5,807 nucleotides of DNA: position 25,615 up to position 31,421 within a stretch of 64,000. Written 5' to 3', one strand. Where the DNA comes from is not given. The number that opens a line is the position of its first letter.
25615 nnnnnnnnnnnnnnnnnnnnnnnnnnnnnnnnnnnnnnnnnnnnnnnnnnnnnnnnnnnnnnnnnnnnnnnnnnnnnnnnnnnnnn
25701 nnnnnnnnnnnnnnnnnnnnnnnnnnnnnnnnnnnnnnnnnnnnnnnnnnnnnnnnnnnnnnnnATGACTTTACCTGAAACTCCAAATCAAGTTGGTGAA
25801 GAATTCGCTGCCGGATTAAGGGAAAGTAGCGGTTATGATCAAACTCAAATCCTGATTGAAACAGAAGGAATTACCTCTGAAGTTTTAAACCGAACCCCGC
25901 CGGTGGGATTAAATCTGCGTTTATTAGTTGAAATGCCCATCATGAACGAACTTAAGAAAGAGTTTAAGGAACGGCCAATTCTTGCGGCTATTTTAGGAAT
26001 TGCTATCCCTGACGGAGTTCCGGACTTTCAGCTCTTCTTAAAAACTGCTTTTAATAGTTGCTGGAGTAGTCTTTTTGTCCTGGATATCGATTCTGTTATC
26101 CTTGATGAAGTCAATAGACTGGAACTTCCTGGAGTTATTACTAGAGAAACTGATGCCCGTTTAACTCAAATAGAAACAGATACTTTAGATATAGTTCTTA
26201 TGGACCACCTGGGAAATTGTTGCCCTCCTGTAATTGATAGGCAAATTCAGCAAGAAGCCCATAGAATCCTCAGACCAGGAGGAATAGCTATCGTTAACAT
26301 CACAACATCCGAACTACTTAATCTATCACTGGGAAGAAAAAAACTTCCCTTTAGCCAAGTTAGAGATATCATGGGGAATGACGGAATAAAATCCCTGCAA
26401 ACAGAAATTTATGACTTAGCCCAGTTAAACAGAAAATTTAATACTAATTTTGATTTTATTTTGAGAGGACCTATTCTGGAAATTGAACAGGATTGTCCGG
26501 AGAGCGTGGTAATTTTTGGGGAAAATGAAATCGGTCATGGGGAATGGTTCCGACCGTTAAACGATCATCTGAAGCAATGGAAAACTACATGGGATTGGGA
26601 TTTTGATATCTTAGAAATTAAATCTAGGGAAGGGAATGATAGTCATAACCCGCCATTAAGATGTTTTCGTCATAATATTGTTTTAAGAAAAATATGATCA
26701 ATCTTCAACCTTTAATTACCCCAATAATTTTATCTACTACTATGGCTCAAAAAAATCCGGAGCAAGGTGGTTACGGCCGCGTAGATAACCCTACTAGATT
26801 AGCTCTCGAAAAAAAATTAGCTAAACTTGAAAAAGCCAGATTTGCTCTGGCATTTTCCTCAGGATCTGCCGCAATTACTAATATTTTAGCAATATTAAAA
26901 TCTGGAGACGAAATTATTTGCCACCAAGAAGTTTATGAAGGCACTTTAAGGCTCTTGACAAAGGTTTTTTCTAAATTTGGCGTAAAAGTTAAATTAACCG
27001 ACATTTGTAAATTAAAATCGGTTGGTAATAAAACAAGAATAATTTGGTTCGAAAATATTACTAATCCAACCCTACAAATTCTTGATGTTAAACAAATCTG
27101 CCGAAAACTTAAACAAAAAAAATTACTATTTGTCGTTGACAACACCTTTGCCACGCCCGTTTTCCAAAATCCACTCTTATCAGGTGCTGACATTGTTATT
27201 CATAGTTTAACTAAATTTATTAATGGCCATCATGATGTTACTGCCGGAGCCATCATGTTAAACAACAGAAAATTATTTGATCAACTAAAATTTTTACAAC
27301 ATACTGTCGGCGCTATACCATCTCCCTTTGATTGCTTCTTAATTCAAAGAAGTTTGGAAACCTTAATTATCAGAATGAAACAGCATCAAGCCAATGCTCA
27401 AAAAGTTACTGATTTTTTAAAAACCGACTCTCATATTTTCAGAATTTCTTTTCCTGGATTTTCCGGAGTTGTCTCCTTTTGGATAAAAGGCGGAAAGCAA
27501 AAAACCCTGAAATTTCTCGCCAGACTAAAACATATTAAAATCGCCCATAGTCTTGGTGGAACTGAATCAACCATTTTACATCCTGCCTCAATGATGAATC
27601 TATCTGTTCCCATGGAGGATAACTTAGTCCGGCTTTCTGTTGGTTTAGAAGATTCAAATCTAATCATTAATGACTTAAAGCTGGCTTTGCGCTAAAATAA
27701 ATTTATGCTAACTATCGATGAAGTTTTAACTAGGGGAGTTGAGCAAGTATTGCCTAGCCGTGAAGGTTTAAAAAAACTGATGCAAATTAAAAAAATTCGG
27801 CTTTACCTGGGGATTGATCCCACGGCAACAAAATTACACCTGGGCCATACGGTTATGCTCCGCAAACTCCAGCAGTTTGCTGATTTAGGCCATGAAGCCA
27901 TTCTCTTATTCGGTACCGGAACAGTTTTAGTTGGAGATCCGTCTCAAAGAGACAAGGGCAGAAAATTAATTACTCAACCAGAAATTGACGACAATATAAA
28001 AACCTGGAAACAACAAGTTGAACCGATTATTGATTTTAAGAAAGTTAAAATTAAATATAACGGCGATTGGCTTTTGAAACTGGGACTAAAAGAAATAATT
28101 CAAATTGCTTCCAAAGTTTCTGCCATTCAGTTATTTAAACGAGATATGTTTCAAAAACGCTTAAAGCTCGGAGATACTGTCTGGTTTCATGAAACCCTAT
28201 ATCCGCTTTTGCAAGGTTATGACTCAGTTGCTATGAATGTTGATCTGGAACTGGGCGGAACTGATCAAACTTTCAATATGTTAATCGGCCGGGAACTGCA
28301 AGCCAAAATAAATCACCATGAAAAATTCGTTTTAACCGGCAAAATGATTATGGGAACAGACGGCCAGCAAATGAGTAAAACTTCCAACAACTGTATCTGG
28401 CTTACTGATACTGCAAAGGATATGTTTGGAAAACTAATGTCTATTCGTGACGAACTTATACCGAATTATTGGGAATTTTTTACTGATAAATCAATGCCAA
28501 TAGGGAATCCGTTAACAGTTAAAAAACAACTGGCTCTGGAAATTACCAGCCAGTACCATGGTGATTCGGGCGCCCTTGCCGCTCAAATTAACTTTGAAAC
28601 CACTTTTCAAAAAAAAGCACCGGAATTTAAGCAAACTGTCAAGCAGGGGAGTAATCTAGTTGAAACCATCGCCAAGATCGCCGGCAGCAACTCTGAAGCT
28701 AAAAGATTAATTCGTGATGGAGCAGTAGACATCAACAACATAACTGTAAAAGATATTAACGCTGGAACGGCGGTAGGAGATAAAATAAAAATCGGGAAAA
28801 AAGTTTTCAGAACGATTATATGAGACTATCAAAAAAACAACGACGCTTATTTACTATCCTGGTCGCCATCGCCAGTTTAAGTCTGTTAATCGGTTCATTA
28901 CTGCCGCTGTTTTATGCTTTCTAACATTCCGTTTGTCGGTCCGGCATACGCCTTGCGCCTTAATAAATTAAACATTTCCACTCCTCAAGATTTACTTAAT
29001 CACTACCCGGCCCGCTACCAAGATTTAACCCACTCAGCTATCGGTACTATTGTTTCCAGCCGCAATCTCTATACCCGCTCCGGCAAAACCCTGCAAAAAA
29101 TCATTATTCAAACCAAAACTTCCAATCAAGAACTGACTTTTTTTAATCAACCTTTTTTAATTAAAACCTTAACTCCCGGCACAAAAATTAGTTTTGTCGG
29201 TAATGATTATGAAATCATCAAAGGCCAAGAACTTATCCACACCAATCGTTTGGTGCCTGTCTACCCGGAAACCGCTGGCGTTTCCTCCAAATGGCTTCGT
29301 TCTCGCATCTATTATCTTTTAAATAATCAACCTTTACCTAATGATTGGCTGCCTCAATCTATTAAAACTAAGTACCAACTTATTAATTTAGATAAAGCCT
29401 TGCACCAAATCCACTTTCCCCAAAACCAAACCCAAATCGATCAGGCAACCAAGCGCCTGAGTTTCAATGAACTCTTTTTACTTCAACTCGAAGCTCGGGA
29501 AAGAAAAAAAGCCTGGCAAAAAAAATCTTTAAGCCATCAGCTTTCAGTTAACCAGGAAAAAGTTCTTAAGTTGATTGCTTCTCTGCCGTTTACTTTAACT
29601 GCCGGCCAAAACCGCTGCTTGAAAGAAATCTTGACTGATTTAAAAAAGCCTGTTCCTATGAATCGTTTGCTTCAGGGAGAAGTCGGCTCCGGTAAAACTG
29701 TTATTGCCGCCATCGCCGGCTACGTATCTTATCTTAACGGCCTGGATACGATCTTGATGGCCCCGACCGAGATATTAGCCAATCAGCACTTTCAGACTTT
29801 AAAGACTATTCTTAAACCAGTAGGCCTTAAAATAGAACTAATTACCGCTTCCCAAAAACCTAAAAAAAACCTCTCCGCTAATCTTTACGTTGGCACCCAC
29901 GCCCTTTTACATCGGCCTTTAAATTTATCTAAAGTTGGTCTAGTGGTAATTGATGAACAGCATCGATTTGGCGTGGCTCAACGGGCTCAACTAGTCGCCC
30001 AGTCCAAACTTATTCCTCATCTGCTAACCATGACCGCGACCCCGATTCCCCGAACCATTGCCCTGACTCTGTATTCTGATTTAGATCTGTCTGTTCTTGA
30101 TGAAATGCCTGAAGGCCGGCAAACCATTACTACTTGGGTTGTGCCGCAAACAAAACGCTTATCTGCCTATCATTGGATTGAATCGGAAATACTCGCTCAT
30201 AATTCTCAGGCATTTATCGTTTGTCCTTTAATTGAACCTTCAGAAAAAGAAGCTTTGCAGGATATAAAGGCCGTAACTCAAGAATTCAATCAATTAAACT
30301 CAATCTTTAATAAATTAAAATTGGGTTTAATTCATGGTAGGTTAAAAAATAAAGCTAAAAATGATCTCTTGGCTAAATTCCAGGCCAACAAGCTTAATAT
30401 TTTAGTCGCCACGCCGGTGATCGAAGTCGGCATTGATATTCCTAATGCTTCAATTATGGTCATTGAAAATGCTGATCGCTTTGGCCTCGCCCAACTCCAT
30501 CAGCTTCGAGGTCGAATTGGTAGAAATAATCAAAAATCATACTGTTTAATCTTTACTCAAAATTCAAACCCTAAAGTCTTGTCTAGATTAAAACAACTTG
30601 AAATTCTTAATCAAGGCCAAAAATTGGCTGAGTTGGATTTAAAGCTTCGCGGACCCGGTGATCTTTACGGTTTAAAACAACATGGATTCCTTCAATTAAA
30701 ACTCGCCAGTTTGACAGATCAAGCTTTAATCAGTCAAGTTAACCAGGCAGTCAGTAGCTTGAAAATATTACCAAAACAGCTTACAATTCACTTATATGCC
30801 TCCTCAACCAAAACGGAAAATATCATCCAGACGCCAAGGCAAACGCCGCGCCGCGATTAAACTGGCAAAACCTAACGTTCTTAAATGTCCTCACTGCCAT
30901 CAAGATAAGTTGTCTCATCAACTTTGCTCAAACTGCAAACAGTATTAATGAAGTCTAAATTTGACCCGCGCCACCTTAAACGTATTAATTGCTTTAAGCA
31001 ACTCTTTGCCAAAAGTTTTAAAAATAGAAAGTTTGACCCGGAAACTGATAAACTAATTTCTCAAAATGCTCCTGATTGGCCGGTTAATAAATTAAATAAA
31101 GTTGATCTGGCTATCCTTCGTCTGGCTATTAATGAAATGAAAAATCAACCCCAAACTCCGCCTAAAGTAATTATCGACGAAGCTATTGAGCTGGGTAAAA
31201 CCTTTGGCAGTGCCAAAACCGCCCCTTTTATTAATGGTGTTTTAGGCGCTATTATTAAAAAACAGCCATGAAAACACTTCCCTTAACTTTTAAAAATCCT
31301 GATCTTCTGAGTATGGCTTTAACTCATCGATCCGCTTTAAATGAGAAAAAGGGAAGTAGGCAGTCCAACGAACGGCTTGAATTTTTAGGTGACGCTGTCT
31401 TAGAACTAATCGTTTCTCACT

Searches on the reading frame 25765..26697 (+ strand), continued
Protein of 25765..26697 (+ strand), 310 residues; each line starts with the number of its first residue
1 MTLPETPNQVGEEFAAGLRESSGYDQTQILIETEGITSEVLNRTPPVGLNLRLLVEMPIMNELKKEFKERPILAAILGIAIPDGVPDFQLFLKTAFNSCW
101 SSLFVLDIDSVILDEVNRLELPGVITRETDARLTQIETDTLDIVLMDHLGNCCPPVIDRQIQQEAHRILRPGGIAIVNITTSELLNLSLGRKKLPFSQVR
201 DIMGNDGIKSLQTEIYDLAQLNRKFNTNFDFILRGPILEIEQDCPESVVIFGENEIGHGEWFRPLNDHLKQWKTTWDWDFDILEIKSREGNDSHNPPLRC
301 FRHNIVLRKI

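Call 76: fold_search(model_id=the predicted structure, library=pdb)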
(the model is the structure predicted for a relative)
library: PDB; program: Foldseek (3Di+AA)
matches with E <= 10: 1768; with E <= 0.001: 992
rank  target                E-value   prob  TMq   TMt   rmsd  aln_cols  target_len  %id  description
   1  8owx_B                6.1e-11  1.00  0.45  0.55  11.4       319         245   11  Crystal Structure of METTL6 bound to SAH (released 2024-05-08)
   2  2p8j_A                1.9e-10  1.00  0.48  0.69   4.8       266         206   12  Crystal structure of S-adenosylmethionine-dependent methyltransferase (NP_349143.1) from Clostridium acetobutylicum at (released 2007-04-24)
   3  2p8j_B                2.9e-10  1.00  0.46  0.66   5.0       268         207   12  Crystal structure of S-adenosylmethionine-dependent methyltransferase (NP_349143.1) from Clostridium acetobutylicum at (released 2007-04-24)
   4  7f1e_A                4.9e-10  1.00  0.45  0.56  12.3       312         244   12  Structure of METTL6 bound with SAM (released 2022-01-12)
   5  3g5l_B                7.3e-10  1.00  0.46  0.64   8.4       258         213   14  Crystal structure of putative S-adenosylmethionine dependent methyltransferase from Listeria monocytogenes (released 2009-02-17)
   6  3sm3                  1.3e-09  1.00  0.49  0.69   5.9       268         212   13  Crystal Structure of SAM-dependent methyltransferases Q8PUK2_METMA from Methanosarcina mazei. Northeast Structural Genom (released 2011-07-20)
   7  3g5l_A                2.0e-09  1.00  0.46  0.62   8.3       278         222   13  Crystal structure of putative S-adenosylmethionine dependent methyltransferase from Listeria monocytogenes (released 2009-02-17)
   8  8p7b_A                3.6e-09  1.00  0.45  0.57  10.7       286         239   10  CryoEM structure of METTL6 tRNA SerRS complex in a 1:2:2 stoichiometry (released 2024-06-12)
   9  8har_A                4.1e-09  1.00  0.41  0.36  12.8       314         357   13  SAH-bound C-Methyltransferase Fur6 from Streptomyces sp. KO-3988 (released 2023-11-01)
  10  3d2l_C                4.7e-09  1.00  0.43  0.53   9.1       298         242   13  Crystal structure of SAM-dependent methyltransferase (ZP_00538691.1) from EXIGUOBACTERIUM SP. 255-15 at 1.90 A resolut (released 2008-05-20)
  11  7f1e_B                5.1e-09  1.00  0.45  0.59  11.1       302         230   12  Structure of METTL6 bound with SAM (released 2022-01-12)
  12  7ezg                  5.1e-09  1.00  0.45  0.51  12.6       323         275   12  The structure of the human METTL6 enzyme in complex with SAH (released 2022-01-12)
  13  4nec_C                7.6e-09  1.00  0.40  0.51   7.8       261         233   13  Conversion of a Disulfide Bond into a Thioacetal Group during Echinomycin Biosynthesis (released 2014-01-15)
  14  4obw_A                8.1e-09  1.00  0.40  0.52  10.4       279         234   12  crystal structure of yeast Coq5 in the SAM bound form (released 2014-08-06)
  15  8owx_A                8.6e-09  1.00  0.44  0.57   9.4       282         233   11  Crystal Structure of METTL6 bound to SAH (released 2024-05-08)
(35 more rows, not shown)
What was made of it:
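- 25765..26697 (+): First regulated gene: a 310-aa protein found only in Patescibacteria-type metagenome-assembled genomes (MAGs), with a class-I SAM-methyltransferase fold. Shine-Dalgarno AAGGA at 25754-58. Foldseek matches METTL6 and other SAM methyltransferases at E about 1e-10 (call 76).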

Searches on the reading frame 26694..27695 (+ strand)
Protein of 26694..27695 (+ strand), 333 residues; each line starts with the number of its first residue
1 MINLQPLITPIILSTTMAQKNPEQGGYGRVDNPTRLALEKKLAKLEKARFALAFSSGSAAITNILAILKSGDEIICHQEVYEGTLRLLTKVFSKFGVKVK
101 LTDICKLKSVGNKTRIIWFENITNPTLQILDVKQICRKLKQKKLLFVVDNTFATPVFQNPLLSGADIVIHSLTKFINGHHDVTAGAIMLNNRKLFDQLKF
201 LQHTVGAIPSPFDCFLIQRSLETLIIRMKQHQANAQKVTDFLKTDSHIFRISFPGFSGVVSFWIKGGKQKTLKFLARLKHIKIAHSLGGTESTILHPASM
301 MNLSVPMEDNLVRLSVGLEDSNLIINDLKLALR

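Call 7: search_protein_families(library=pfam, proteins=[window:26694-27695:+])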
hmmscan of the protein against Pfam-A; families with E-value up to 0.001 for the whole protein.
window:26694-27695:+ (333 aa): 4 families
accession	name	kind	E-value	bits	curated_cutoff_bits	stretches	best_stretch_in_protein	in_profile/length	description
PF01053.26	Cys_Met_Meta_PP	-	2.8e-101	339.3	27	1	8-332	19-380/381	Cys/Met metabolism PLP-dependent enzyme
PF00155.27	Aminotran_1_2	-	1.5e-07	31.4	19.7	1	33-205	41-248/361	Aminotransferase class I and II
PF02347.22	GDC-P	-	0.00049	19.5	26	1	68-174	151-258/429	Glycine cleavage system P-protein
PF06838.17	Met_gamma_lyase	-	0.00075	18.6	24.2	0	108-196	150-244/405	Methionine gamma-lyase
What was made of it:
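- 26694..27695 (+): Second regulated gene: a Cys/Met-metabolism PLP-dependent enzyme (333 aa). PF01053, 339 bits (call 7).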

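Call 12: search_protein_families(library=ncbifam, proteins=[window:26694-27695:+], max_evalue=0.01)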
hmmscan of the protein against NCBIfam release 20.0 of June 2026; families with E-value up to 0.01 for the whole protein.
window:26694-27695:+ (333 aa): 49 families (the best 25 are shown)
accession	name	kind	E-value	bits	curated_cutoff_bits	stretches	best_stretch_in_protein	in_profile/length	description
NF005871.0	PRK07811.1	equivalog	4.4e-91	305.3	513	1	8-332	32-386/389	cystathionine gamma-synthase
NF006347.0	PRK08574.1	equivalog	1.7e-85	287.1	477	1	23-333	43-383/385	cystathionine gamma-synthase family protein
NF006095.0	PRK08247.1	equivalog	1.8e-82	277.1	585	1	9-332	26-363/369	methionine biosynthesis PLP-dependent protein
NF005810.0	PRK07671.1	equivalog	2.7e-81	273.5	594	1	25-332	40-376/377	bifunctional cystathionine gamma-lyase/homocysteine desulfhydrase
TIGR01328.1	met_gam_lyase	equivalog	2.2e-80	270.5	549.7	2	24-256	39-288/391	methionine gamma-lyase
NF004821.0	PRK06176.1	equivalog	1.1e-78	264.8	642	1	22-332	39-376/380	cystathionine gamma-synthase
TIGR02080.1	O_succ_thio_ly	equivalog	7e-78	262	504.55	1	7-332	22-379/382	cystathionine gamma-synthase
NF005263.0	PRK06767.1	equivalog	2.7e-76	257.1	617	1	27-332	55-383/392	methionine gamma-lyase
NF005695.0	PRK07503.1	equivalog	1.2e-74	251.4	666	1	27-332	59-394/403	methionine gamma-lyase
NF005976.0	PRK08064.1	equivalog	2.1e-73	247.5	627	1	9-332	27-380/390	cystathionine beta-lyase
TIGR01329.1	cysta_beta_ly_E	equivalog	2.7e-73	246.9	487.5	1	6-332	17-378/383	cystathionine beta-lyase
NF043007.1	CysBLyMetC_Staph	equivalog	1.4e-71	241.5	700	1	23-333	41-373/378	cystathionine beta-lyase MetC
NF005577.0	PRK07269.1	equivalog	2.1e-71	241.1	620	1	7-332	25-362/364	cystathionine gamma-synthase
NF005047.0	PRK06460.1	equivalog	2.9e-71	240.4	501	1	6-332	18-372/376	hypothetical protein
NF004876.0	PRK06234.1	subfamily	1.6e-70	238.2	666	1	27-332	58-395/400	methionine gamma-lyase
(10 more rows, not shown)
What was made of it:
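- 26694..27695 (+): It is below all NCBIfam equivalog cutoffs (call 12).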

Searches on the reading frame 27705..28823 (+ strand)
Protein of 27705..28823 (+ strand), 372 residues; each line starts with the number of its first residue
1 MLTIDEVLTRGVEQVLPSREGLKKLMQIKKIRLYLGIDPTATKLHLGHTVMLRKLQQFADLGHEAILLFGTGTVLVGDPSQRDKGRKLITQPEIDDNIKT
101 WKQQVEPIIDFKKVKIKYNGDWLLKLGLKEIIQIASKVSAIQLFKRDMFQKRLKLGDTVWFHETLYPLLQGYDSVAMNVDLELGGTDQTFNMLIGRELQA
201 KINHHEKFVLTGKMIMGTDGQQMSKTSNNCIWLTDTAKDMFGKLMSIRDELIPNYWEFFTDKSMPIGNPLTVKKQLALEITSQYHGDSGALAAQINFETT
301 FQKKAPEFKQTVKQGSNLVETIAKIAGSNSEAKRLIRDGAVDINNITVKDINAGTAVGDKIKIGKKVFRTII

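Call 7: search_protein_families(library=pfam, proteins=[window:27705-28823:+])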
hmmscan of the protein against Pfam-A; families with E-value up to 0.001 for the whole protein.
window:27705-28823:+ (372 aa): 3 families
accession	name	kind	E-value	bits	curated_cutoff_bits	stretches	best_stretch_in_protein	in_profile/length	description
PF00579.31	tRNA-synt_1b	-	1.2e-55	189.3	21.1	1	29-302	4-292/292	tRNA synthetases class I (W and Y)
PF22421.1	SYY_C-terminal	-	4.1e-05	23.8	27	1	298-361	3-66/83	Tyrosine--tRNA ligase SYY-like C-terminal domain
PF13275.11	S4_2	-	0.0001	22.5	24.6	0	324-368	18-62/65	S4 domain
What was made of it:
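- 27705..28823 (+): tyrS: bacterial-type tyrosyl-tRNA synthetase (372 aa). PF00579 (call 7).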

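Call 12: search_protein_families(library=ncbifam, proteins=[window:27705-28823:+], max_evalue=0.01)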
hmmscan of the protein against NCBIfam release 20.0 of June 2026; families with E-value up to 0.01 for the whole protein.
window:27705-28823:+ (372 aa): 5 families
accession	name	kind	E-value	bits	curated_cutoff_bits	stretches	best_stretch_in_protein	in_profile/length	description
TIGR00234.1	tyrS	equivalog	3.4e-86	289.9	113.8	1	4-371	7-403/406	tyrosine--tRNA ligase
NF006330.0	PRK08560.1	equivalog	3.9e-19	68.9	220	1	7-245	9-246/342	tyrosine--tRNA ligase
NF008925.0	PRK12285.1-2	equivalog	0.0042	16.1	451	0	43-246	74-275/365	tryptophan--tRNA ligase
NF009207.0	PRK12556.1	equivalog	0.0065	15.4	479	0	166-240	137-220/332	tryptophan--tRNA ligase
NF008922.0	PRK12283.1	equivalog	0.0066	15.4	572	0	207-247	249-290/400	tryptophan--tRNA ligase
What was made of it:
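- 27705..28823 (+): TIGR00234, 289.9 bits vs a cutoff of 113.8 (call 12).
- On T-box leader (RF00230): UAC at 25373-75 with tyrS downstream (call 12).
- tyrS is in the operon (call 12).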

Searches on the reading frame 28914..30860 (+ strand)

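Call 7: search_protein_families(library=pfam, proteins=[window:28914-30860:+])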
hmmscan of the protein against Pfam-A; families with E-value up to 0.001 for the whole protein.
window:28914-30860:+ (648 aa): 8 families
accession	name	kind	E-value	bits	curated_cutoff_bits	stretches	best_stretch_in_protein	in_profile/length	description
PF00270.35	DEAD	-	2.8e-25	89.4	26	1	230-382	2-164/167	DEAD/DEAH box helicase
PF00271.37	Helicase_C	-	7.3e-18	65.3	23.5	1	428-538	13-109/110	Helicase conserved C-terminal domain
PF04851.21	ResIII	-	5.4e-12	46.4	22.5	1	227-377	3-162/164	Type III restriction enzyme, res subunit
PF22590.2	Cas3-like_C_2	-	9.2e-07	29.5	27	1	450-539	11-105/106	CRISPR-associated nuclease/helicase Cas3, C-terminal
PF19833.4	RecG_dom3_C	-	1e-06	29.1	26.8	1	566-613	2-50/87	ATP-dependent DNA helicase RecG, domain 3, C-terminal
PF17191.10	RecG_wedge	-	0.00014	21.9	23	0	8-130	8-153/162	RecG wedge domain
PF16203.11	ERCC3_RAD25_C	-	0.00016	21.5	27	1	430-542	42-155/248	ERCC3/RAD25/XPB C-terminal helicase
PF07517.20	SecA_DEAD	-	0.0002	21.2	24.6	1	256-318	98-160/290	SecA DEAD-like domain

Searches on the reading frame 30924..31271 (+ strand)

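Call 7: search_protein_families(library=pfam, proteins=[window:30924-31271:+])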
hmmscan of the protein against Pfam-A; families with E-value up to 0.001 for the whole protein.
window:30924-31271:+ (115 aa): 1 family
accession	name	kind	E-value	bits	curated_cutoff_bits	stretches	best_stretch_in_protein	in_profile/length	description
PF01029.23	NusB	-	1.1e-22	81.3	23.1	1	24-112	48-133/133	NusB family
